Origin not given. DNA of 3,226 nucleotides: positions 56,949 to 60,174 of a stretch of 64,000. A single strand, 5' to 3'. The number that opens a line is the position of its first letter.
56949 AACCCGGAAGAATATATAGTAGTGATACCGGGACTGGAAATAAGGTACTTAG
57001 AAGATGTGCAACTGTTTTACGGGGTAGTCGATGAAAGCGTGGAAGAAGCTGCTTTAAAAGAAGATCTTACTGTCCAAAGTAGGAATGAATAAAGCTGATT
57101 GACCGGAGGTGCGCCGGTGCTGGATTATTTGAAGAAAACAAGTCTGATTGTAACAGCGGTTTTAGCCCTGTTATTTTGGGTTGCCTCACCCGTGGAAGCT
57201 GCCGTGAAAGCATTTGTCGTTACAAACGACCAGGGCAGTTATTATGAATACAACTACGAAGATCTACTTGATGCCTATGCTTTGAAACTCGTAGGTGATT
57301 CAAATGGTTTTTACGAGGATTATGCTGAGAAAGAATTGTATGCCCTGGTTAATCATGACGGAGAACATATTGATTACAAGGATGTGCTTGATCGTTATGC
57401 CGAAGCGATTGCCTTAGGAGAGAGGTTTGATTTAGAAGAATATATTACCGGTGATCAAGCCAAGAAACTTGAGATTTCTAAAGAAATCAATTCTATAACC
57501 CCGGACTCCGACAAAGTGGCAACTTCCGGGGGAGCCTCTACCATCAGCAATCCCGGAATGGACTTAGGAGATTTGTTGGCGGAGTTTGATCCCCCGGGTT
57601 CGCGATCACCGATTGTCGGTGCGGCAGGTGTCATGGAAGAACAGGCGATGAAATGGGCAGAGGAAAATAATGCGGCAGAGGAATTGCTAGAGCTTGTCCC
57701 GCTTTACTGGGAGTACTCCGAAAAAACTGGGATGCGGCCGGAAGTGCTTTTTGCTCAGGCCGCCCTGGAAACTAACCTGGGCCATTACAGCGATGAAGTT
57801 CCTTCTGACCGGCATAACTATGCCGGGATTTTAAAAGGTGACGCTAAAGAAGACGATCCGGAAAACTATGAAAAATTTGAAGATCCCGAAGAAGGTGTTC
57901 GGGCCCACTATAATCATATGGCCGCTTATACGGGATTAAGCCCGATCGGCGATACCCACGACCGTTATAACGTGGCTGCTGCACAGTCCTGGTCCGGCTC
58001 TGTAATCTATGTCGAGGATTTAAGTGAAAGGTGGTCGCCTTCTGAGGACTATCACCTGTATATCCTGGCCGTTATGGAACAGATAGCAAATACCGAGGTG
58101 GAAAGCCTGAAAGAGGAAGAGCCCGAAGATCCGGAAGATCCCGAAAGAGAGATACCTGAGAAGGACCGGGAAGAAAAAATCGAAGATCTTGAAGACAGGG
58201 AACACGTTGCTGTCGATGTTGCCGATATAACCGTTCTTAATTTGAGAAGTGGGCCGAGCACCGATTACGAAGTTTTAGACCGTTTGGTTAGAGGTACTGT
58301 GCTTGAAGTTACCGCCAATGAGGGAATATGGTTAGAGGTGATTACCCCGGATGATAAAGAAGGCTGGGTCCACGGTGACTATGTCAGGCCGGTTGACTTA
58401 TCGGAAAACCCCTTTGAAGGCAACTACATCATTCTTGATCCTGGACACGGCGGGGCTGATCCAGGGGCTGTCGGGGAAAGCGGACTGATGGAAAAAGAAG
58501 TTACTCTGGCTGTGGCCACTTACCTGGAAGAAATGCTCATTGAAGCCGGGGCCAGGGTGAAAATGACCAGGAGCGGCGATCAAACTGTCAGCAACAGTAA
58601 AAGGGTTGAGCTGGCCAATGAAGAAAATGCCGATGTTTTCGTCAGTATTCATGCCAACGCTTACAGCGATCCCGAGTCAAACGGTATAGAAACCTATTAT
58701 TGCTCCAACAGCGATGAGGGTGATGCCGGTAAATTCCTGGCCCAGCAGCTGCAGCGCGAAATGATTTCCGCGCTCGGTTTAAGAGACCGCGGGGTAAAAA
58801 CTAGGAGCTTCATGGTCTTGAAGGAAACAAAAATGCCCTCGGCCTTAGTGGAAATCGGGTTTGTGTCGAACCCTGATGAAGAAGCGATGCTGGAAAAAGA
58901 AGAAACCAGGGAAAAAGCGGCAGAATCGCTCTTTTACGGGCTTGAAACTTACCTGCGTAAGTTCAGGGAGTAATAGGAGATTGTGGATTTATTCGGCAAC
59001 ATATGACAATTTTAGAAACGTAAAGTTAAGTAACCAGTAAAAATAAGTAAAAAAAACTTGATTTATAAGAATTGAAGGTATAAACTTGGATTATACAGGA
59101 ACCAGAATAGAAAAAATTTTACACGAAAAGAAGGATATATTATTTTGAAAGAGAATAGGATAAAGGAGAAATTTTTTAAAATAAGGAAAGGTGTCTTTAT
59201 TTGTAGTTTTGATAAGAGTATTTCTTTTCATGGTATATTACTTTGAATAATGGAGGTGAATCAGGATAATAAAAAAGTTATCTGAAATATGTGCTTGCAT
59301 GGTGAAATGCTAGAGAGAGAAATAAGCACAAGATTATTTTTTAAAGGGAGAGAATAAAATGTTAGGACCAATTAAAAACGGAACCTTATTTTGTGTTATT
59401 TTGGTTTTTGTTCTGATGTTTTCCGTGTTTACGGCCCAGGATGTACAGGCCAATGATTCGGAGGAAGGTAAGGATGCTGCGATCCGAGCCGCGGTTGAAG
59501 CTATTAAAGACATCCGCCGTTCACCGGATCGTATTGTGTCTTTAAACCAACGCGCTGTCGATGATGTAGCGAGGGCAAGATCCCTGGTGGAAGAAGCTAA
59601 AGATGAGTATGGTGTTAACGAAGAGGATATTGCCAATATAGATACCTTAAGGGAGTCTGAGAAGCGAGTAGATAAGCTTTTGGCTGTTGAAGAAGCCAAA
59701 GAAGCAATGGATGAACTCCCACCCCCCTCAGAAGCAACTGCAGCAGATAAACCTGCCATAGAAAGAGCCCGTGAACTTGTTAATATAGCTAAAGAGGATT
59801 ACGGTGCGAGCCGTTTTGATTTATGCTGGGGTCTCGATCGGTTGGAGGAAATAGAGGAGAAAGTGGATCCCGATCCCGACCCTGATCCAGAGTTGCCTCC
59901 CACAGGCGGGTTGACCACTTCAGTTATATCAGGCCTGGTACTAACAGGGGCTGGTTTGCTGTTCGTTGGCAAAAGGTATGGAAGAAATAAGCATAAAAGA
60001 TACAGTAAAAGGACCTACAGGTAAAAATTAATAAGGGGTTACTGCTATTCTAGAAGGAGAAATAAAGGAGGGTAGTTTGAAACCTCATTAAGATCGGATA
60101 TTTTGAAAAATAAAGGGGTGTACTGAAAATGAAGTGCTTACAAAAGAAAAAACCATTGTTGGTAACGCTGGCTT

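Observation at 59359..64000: Non-cellulosomal cohesin-dockerin surface assembly system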

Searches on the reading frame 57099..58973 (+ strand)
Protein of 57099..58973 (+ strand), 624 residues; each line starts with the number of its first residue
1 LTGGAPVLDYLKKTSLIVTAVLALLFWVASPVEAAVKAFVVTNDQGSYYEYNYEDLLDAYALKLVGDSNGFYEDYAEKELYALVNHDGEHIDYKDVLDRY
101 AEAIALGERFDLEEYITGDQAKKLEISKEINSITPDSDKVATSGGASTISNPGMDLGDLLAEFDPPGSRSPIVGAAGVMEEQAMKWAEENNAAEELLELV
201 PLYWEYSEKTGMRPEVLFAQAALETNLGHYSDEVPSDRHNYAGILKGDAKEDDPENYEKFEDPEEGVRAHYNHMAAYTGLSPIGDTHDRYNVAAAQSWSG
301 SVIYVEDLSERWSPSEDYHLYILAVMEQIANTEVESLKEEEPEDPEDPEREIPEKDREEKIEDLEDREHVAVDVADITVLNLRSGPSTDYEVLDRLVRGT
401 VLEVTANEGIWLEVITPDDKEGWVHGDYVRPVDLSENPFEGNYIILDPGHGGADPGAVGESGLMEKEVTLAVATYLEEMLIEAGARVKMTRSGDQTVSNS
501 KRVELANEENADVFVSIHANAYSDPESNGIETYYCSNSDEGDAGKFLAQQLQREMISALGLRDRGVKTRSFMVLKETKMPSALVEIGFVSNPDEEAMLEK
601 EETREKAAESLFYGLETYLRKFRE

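Call 5: search_protein_families(library=pfam, proteins=[window:57099-58973:+], max_evalue=0.01)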
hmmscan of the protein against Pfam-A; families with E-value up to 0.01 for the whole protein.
window:57099-58973:+ (624 aa): 5 families
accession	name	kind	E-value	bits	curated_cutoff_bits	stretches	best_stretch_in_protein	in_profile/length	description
PF01520.23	Amidase_3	-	9.8e-58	195.5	27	1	444-616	1-173/174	N-acetylmuramoyl-L-alanine amidase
PF08239.17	SH3_3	-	3.4e-16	59.6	27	1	379-429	2-53/54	Bacterial SH3 domain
PF01832.25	Glucosaminidase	-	6.2e-12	46.7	30.2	1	201-292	2-87/123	Mannosyl-glycoprotein endo-beta-N-acetylglucosaminidase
PF06347.19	SH3_4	-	3.7e-08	33.4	24.1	1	380-425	5-50/56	Bacterial SH3 domain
PF23795.1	SH3_YKFC_2nd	-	0.0018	18.5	27.4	1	400-426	25-51/57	YKFC SH3b2 domain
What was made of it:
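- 57099..58973 (+): Glucosaminidase-SH3-Amidase_3 peptidoglycan hydrolase, immediately upstream of the cassette. Pfam Amidase_3 E 1e-57, SH3_3, Glucosaminidase (call 5).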

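Call 42: search_protein_families(library=ncbifam, proteins=[window:57099-58973:+], max_evalue=0.1)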
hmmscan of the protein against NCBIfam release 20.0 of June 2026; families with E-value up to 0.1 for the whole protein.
window:57099-58973:+ (624 aa): 12 families
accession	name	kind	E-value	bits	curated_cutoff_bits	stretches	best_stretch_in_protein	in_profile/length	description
TIGR02883.1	spore_cwlD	equivalog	4.8e-44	150.7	221.55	1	444-618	3-189/189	N-acetylmuramoyl-L-alanine amidase CwlD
NF007652.1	PRK10319.1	equivalog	1.7e-33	116.2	400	2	444-541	60-158/291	N-acetylmuramoyl-L-alanine amidase AmiA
NF038267.1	amidase_AmiC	exception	8.3e-28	97.1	700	2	444-550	189-297/407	N-acetylmuramoyl-L-alanine amidase AmiC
NF007751.0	PRK10431.1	equivalog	4.2e-27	94.8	532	2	444-538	194-289/445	N-acetylmuramoyl-L-alanine amidase AmiB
NF050040.1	horm_taper_TftA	equivalog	3e-25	88.8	500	2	187-329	307-443/450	hormogonium tapered terminus morphoprotein TftA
NF038140.1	amidase_Rv3717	exception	2.1e-18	66.6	335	1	456-620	58-232/233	Rv3717 family N-acetylmuramoyl-L-alanine amidase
TIGR04211.1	SH3_and_anchor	equivalog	1e-08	35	65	1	374-430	2-59/198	TIGR04211 family SH3 domain-containing protein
NF040678.1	EntFM_CwpFM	equivalog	5.9e-06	25.6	720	1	377-430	66-118/430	enterotoxin EntFM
TIGR03900.1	prc_long_Delta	hypoth_equivalog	0.00091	17.3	660.95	1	379-432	799-852/973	MXAN_5808 family serine peptidase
NF040677.1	wall_bind_EntC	exception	0.046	12.5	770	1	377-430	30-83/422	cell wall-binding protein EntC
NF040670.1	wall_bind_EntA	exception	0.052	13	560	1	373-429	26-81/291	cell wall-binding protein EntA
NF010495.0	PRK13914.1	equivalog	0.089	11.7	647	0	376-430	85-140/481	invasion associated endopeptidase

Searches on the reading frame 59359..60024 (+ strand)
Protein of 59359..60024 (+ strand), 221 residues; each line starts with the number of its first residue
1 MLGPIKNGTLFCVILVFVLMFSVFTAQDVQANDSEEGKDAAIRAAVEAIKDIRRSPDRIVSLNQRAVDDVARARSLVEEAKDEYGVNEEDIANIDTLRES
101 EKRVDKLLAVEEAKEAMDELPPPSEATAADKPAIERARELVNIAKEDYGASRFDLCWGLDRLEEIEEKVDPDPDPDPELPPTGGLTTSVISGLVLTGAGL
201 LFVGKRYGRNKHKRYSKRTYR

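Call 5: search_protein_families(library=pfam, proteins=[window:59359-60024:+], max_evalue=0.01)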
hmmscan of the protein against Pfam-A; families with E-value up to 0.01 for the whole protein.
window:59359-60024:+ (221 aa): 0 families

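Call 42: search_protein_families(library=ncbifam, proteins=[window:59359-60024:+], max_evalue=0.1)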
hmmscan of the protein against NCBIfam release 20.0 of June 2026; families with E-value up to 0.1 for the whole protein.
window:59359-60024:+ (221 aa): 3 families
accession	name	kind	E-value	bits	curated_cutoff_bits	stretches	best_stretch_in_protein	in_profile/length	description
NF053819.1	EF0750_LPXTG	subfamily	0.01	16.3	47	0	172-205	65-101/105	EF2685/EF0750 family sortase-dependent surface protein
NF007600.2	PRK10246.1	equivalog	0.064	11.2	750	1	35-139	417-522/1047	exonuclease subunit SbcC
NF005861.0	PRK07791.1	subfamily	0.091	12.1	373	0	31-98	35-104/300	SDR family oxidoreductase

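Call 43: search_solved_structures(query=window:59359-60024:+, max_evalue=10, show_alignments=2)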
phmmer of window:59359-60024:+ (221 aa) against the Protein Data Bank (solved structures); distinct sequences matched with E-value up to 10: 9.
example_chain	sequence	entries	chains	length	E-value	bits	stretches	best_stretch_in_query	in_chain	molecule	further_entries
7udm_A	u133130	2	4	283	0.015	18.1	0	15-92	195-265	Designed helical repeat protein (DHR) RPB_PLP1_R6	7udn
7udl_A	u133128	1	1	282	0.016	18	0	15-92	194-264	Designed helical repeat protein (DHR) RPB_PLP1_R6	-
9jm8_B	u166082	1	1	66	0.64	12.8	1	101-146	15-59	LRD-7V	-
6hv6_A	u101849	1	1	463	0.7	12.7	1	130-178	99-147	Toxin PAU_02230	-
4xcm_A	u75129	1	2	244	0.92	12.3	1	53-143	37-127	Cell wall-binding endopeptidase-related protein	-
7njk_b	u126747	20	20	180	0.95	12.3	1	5-85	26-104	ATP synthase subunit b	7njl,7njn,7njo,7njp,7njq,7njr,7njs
7jg5_b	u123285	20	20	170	1.5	11.6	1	5-86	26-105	ATP synthase subunit b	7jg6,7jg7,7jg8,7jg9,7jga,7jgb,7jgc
3t05_A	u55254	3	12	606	1.6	11.5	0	69-110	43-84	Pyruvate kinase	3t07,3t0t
7bqn_A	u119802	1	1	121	6.5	9.5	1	39-138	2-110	Rei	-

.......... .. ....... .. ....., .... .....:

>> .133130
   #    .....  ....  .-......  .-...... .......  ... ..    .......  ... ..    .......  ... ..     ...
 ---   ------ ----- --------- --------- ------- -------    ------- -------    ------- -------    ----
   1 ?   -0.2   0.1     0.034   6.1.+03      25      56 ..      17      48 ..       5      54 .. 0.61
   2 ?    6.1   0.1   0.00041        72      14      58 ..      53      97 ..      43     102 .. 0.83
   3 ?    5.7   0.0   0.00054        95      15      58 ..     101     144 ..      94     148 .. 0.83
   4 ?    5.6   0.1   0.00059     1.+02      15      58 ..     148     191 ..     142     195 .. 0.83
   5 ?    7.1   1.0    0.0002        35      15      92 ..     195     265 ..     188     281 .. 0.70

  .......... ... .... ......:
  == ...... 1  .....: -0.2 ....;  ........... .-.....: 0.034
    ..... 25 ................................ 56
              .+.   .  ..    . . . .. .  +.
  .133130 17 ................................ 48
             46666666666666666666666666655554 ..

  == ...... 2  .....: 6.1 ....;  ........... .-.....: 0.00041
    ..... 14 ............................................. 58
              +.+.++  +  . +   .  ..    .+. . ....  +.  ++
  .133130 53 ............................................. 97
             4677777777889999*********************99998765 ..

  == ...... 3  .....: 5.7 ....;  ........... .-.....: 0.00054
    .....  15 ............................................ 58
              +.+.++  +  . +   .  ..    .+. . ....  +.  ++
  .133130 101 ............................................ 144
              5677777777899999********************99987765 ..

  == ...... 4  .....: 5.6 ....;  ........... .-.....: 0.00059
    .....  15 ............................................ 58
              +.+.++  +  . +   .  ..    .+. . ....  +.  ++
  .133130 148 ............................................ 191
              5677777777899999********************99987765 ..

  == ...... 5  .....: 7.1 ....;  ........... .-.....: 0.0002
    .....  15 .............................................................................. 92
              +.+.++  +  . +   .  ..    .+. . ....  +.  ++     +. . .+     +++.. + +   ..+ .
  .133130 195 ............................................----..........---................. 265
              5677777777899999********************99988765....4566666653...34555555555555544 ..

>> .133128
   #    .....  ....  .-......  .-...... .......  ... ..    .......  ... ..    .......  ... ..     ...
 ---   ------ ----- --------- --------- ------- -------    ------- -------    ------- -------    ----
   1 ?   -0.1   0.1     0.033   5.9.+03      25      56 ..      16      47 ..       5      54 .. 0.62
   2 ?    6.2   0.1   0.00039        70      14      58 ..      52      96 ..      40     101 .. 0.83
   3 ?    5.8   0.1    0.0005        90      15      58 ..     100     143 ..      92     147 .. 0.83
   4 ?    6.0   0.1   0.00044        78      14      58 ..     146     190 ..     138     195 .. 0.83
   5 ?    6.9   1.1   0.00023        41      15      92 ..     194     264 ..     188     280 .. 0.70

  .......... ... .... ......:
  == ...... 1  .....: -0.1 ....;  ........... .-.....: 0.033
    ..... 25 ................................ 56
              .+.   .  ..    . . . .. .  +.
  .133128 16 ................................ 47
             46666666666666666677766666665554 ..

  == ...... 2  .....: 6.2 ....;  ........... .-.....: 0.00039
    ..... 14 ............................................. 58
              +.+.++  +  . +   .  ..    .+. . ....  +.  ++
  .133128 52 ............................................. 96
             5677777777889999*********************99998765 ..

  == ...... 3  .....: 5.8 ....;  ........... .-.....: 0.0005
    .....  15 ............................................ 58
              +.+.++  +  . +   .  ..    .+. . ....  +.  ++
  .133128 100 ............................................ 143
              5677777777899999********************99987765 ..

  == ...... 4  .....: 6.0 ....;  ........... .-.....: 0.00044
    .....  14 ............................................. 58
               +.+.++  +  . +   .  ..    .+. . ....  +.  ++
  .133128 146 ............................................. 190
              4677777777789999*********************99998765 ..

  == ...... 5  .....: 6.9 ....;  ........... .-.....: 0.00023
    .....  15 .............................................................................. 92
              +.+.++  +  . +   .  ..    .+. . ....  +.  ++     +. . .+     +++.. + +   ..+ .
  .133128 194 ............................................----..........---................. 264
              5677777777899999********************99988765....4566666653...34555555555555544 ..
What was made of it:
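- Tried and rejected: Sequence search of g1 against the PDB: nothing meaningful (call 43).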
